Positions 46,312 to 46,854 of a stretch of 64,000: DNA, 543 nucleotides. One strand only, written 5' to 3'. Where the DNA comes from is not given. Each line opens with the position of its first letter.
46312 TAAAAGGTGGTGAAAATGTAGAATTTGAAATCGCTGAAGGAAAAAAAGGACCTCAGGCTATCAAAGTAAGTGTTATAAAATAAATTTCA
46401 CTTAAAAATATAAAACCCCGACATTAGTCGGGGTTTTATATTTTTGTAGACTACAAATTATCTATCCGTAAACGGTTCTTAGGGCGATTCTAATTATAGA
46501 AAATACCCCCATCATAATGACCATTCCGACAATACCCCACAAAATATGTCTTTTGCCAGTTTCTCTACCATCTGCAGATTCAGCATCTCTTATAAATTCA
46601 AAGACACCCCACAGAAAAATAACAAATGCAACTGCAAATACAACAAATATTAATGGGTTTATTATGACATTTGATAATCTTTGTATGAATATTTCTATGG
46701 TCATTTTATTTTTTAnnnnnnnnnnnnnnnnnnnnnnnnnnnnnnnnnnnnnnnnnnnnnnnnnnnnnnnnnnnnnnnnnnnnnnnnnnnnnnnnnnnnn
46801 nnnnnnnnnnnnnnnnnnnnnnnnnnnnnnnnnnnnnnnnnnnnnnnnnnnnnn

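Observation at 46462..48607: Six tandem paralogous genes for small two-helix pilin-like (TrbC/VirB2-like) membrane proteins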

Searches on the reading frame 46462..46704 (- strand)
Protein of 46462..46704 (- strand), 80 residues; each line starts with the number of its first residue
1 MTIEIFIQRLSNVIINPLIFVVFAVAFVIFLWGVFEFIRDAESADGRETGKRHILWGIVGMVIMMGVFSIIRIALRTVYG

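Call 3: search_protein_families(library=pfam, proteins=[window:46462-46704:-], max_evalue=1)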
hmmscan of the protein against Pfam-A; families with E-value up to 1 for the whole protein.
window:46462-46704:- (80 aa): 3 families
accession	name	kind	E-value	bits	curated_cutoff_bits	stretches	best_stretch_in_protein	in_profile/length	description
PF18895.5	T4SS_pilin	-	3.7e-05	24.1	26.6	1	7-66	5-63/71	Type IV secretion system pilin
PF20556.3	DUF6768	-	0.046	13.9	27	1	14-68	42-89/123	Family of unknown function (DUF6768)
PF11992.13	TgpA_N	-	0.087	12.2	30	1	16-70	125-180/333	TgpA N-terminal domain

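Call 4: search_protein_families(library=ncbifam, proteins=[window:46462-46704:-], max_evalue=1)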
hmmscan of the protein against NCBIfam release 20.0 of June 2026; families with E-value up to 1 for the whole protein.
window:46462-46704:- (80 aa): 5 families
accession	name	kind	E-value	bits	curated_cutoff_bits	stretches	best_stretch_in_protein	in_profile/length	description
NF045849.1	ICE_MMCAP2_0565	equivalog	4.6e-06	26.2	40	1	7-77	9-79/80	Mbov_0395 family pilin-like conjugal transfer protein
NF037996.1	B-4DMT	subfamily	0.0074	16.1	100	1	20-63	39-83/139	B-4DMT family transporter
NF038300.1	EPS_HpsL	equivalog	0.02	13.4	640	1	13-74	143-205/534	hormogonium polysaccharide biosynthesis protein HpsL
TIGR02866.1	CoxB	equivalog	0.058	12.9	147.7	1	14-71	15-75/202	cytochrome c oxidase subunit II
TIGR03943.1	TIGR03943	equivalog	0.06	12.7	88.8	1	15-68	10-71/221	TIGR03943 family putative permease subunit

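Call 67: search_protein_families(library=phrogs, proteins=[window:46462-46704:-], max_evalue=0.1)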
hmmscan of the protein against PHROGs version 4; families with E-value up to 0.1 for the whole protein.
window:46462-46704:- (80 aa): 0 families
